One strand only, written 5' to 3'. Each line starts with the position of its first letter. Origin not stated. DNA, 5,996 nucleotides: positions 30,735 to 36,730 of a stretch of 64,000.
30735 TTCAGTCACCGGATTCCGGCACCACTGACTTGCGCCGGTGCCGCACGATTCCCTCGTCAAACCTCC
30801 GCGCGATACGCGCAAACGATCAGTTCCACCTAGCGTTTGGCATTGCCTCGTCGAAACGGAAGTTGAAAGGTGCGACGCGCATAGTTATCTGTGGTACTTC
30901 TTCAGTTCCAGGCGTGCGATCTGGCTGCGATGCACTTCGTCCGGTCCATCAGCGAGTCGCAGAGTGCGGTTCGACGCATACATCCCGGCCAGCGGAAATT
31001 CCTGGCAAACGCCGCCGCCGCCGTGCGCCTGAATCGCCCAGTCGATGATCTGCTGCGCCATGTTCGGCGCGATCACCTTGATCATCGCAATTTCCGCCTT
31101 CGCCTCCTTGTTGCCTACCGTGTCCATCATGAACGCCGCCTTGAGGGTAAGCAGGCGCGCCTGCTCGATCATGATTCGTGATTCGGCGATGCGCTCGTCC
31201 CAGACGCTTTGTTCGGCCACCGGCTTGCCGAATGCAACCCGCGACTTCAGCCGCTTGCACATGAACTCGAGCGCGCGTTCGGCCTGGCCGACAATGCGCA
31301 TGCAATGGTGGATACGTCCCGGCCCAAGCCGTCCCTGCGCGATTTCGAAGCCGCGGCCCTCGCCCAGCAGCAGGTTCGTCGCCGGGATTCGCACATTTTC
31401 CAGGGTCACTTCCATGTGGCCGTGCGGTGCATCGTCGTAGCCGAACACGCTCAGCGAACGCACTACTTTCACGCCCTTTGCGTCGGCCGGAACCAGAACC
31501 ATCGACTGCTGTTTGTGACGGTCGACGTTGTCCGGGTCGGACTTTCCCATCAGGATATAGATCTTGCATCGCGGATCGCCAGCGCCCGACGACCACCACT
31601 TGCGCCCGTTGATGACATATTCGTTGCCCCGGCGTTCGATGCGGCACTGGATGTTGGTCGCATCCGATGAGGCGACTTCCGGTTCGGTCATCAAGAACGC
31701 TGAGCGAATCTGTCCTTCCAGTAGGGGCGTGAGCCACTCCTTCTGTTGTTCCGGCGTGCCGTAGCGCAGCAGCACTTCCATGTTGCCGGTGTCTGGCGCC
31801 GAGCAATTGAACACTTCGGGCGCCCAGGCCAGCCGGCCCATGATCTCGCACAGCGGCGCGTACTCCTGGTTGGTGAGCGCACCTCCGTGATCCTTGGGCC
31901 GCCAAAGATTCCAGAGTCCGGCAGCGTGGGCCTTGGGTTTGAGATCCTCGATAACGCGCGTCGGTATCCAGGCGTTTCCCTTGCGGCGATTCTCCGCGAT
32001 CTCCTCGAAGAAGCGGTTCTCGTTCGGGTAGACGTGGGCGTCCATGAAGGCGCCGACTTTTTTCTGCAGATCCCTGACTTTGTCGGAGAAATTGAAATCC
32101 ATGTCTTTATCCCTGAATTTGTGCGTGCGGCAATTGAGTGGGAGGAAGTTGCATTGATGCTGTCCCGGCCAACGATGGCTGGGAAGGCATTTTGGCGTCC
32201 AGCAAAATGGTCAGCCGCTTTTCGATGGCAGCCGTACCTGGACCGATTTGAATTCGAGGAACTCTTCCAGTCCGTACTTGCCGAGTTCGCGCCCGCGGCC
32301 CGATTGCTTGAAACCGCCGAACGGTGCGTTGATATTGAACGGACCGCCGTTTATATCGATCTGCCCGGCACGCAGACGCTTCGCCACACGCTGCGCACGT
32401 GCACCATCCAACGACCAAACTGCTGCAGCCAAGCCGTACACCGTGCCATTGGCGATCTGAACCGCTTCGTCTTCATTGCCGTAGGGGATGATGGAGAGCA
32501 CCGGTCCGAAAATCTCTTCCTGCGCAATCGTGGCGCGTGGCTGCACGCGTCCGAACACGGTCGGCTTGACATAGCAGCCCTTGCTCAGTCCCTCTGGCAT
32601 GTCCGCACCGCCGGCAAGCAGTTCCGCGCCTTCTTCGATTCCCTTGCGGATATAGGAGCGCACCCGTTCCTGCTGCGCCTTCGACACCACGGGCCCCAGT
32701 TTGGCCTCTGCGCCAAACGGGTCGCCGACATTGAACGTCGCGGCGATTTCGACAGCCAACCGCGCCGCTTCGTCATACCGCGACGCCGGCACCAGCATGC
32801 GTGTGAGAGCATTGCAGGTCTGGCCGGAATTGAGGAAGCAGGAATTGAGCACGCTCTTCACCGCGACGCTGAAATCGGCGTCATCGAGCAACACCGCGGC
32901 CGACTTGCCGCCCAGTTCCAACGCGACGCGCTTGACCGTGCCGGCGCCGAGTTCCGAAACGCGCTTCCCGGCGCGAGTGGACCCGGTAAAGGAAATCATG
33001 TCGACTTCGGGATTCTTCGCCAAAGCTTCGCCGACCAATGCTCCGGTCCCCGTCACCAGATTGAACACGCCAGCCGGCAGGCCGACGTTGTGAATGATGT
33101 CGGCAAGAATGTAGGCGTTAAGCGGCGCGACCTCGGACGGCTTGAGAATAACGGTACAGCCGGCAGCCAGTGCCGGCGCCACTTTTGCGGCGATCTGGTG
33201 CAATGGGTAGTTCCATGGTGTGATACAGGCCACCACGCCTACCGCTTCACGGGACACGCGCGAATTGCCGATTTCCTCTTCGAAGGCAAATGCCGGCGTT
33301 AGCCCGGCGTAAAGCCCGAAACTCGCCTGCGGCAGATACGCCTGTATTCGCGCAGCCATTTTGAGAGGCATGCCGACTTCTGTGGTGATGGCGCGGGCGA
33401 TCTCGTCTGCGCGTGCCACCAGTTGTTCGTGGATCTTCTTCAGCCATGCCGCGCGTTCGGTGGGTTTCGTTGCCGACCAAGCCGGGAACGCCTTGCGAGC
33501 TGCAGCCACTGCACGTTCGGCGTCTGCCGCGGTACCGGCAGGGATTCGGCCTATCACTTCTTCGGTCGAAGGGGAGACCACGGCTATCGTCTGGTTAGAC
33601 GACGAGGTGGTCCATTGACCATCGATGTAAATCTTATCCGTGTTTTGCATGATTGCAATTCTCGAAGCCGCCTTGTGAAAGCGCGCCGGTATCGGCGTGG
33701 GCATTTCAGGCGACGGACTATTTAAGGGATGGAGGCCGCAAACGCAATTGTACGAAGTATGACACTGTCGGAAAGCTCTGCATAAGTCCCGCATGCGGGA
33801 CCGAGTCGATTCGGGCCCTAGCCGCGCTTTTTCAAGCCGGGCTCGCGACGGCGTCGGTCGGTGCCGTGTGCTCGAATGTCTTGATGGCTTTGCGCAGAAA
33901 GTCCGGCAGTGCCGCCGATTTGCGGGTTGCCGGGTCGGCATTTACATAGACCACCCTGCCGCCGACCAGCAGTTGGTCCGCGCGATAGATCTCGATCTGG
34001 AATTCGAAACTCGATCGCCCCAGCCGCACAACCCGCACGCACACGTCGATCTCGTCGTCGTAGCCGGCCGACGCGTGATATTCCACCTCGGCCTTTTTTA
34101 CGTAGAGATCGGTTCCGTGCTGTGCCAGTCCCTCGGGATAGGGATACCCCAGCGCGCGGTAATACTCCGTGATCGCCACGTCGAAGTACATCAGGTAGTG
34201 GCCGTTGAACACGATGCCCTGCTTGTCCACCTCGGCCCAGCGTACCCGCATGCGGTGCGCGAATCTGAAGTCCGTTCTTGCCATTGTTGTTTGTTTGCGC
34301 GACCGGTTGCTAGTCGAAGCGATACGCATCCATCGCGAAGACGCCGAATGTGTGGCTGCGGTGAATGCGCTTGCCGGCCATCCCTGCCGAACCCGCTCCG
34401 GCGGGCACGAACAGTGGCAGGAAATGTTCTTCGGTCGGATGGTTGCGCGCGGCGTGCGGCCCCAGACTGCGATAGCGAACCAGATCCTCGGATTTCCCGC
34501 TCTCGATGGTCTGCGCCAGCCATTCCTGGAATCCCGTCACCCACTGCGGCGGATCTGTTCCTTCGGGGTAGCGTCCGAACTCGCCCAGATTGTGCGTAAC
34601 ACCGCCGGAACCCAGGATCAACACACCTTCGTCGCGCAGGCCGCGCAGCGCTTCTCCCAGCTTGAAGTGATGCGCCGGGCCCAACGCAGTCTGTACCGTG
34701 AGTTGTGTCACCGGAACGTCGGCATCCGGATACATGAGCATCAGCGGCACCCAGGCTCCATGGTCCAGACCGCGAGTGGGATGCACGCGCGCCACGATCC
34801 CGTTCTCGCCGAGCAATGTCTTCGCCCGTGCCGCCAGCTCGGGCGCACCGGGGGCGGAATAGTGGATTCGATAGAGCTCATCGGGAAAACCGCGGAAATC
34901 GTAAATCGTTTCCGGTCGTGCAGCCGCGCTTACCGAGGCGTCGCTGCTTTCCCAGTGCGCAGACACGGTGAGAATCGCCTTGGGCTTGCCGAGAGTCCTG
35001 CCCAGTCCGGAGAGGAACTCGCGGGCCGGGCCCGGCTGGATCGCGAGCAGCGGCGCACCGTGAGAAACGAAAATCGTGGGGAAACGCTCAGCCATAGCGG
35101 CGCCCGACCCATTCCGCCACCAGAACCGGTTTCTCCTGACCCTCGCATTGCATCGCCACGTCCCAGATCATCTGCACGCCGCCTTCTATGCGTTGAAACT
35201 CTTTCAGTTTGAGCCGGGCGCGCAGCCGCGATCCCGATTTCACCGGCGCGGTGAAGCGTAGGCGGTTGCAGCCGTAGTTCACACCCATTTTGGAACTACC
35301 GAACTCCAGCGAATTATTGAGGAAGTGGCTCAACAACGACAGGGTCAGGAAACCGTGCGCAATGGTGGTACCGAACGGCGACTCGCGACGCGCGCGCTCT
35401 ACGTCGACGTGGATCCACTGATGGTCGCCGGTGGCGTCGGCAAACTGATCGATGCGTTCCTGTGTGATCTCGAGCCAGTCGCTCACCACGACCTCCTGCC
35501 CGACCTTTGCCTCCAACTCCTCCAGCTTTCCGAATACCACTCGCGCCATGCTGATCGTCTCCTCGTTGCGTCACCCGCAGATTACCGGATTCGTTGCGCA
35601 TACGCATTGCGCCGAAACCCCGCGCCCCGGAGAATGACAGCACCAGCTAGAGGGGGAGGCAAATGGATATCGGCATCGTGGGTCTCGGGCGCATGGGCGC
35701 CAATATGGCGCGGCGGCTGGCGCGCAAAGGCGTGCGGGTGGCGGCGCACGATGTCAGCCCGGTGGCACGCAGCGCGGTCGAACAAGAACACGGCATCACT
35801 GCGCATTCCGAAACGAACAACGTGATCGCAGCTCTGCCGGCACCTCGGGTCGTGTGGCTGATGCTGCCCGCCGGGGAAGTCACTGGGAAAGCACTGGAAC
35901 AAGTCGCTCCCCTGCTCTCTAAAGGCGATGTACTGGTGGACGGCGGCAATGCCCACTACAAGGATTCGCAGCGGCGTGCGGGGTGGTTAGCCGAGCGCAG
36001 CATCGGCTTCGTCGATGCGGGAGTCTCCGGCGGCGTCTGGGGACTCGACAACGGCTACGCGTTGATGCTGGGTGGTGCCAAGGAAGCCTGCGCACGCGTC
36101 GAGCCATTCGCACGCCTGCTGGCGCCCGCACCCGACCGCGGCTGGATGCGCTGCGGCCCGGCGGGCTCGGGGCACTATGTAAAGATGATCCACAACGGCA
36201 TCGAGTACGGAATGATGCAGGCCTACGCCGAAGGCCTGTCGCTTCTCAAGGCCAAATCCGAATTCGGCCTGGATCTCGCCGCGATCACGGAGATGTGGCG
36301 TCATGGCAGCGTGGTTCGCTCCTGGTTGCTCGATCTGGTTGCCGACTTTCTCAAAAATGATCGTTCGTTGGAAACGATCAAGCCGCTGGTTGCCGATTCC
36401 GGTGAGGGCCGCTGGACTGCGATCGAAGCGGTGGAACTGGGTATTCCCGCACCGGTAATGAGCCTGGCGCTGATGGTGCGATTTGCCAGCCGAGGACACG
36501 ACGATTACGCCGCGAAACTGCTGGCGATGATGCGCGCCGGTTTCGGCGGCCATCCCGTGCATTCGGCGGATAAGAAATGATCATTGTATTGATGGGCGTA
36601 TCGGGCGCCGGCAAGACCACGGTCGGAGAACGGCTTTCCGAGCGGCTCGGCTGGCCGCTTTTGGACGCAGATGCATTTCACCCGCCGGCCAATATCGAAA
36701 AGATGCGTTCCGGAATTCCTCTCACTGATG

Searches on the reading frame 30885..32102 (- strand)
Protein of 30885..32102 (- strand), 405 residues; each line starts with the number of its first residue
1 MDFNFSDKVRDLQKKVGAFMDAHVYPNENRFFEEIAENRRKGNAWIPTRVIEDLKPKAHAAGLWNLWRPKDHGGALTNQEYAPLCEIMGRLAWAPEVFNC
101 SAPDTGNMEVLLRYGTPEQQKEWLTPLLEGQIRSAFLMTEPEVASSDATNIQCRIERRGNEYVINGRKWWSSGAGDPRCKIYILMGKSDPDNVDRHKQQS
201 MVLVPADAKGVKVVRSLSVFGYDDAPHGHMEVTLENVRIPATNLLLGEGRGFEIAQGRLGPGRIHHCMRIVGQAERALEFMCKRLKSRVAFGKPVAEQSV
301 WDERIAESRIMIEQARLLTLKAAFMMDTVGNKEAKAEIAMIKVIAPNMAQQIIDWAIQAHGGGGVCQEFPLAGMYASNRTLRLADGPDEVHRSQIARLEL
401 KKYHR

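Call 71: search_protein_families(library=pfam, proteins=[window:30885-32102:-], max_evalue=0.00001)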
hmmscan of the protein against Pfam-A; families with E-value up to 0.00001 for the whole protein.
window:30885-32102:- (405 aa): 4 families
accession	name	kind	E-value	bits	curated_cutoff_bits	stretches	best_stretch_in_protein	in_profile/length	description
PF00441.29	Acyl-CoA_dh_1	-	1.5e-35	123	22.4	1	249-397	1-147/150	Acyl-CoA dehydrogenase, C-terminal domain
PF02770.24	Acyl-CoA_dh_M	-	4.7e-20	72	33.3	1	135-232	1-94/97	Acyl-CoA dehydrogenase, middle domain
PF08028.16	Acyl-CoA_dh_2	-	2.3e-12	47.8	22.7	1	265-371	2-116/134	Acyl-CoA dehydrogenase, C-terminal domain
PF02771.21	Acyl-CoA_dh_N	-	1.2e-09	39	22.9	1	8-130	3-112/113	Acyl-CoA dehydrogenase, N-terminal domain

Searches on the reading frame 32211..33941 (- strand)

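Call 71: search_protein_families(library=pfam, proteins=[window:32211-33941:-], max_evalue=0.00001)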
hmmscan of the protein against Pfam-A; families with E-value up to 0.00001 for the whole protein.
window:32211-33941:- (576 aa): 1 family
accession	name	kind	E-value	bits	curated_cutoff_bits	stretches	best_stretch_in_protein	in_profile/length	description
PF00171.27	Aldedh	-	3.9e-162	540.4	23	1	110-567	1-461/461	Aldehyde dehydrogenase family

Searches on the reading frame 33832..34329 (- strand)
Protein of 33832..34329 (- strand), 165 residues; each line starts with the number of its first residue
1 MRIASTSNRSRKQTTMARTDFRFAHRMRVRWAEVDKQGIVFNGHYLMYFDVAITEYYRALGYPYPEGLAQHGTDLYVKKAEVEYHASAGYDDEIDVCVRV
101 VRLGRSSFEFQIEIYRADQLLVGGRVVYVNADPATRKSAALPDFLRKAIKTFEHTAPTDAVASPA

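Call 71: search_protein_families(library=pfam, proteins=[window:33832-34329:-], max_evalue=0.00001)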
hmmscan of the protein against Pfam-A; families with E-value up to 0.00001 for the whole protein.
window:33832-34329:- (165 aa): 2 families
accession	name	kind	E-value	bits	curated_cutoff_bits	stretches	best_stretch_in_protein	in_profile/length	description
PF13279.12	4HBT_2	-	2e-16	61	25.5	1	29-149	1-122/122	Thioesterase-like superfamily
PF03061.28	4HBT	-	2.2e-14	54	20.6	1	37-121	1-77/79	Thioesterase superfamily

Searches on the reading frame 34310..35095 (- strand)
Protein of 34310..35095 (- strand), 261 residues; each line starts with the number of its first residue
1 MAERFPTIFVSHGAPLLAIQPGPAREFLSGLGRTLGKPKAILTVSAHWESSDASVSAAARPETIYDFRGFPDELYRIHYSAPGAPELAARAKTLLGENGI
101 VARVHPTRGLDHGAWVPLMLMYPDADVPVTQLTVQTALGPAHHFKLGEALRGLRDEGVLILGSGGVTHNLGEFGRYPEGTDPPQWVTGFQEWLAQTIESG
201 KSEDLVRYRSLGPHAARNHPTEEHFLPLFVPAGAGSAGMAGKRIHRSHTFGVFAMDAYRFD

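Call 71: search_protein_families(library=pfam, proteins=[window:34310-35095:-], max_evalue=0.00001)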
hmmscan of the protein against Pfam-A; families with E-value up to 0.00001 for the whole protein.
window:34310-35095:- (261 aa): 1 family
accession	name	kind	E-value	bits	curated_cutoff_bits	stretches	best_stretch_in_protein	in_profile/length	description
PF02900.23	LigB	-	6.6e-40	137.3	26.3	1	36-250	41-262/269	Catalytic LigB subunit of aromatic ring-opening dioxygenase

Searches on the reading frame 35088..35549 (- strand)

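Call 71: search_protein_families(library=pfam, proteins=[window:35088-35549:-], max_evalue=0.00001)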
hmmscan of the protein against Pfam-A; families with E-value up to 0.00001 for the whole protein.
window:35088-35549:- (153 aa): 2 families
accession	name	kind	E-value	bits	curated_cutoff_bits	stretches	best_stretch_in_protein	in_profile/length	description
PF01575.25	MaoC_dehydratas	-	5.1e-25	87.9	27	1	14-124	4-110/123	MaoC like domain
PF13452.11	FAS1_DH_region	-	5e-06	27.1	22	1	16-133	3-119/132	FAS1-like, dehydratase domain region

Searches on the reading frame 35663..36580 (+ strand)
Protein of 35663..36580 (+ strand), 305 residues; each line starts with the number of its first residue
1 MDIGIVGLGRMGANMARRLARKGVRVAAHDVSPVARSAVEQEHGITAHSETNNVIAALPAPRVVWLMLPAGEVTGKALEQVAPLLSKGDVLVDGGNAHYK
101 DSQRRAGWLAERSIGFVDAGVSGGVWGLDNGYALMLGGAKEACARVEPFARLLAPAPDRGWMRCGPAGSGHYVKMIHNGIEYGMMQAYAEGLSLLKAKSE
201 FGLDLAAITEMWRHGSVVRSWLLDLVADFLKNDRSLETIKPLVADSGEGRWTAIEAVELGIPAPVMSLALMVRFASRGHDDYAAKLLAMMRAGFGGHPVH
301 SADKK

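Call 71: search_protein_families(library=pfam, proteins=[window:35663-36580:+], max_evalue=0.00001)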
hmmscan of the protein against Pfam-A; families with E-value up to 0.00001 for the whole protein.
window:35663-36580:+ (305 aa): 3 families
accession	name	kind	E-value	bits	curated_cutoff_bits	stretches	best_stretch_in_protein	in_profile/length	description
PF03446.21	NAD_binding_2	-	6.7e-37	127.4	21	1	2-150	1-149/161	NAD binding domain of 6-phosphogluconate dehydrogenase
PF00393.24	6PGD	-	2.9e-23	83.1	27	1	170-281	1-118/290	6-phosphogluconate dehydrogenase, C-terminal domain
PF02826.25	2-Hacid_dh_C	-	3.2e-06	27.1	25.1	1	2-79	38-110/178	D-isomer specific 2-hydroxyacid dehydrogenase, NAD binding domain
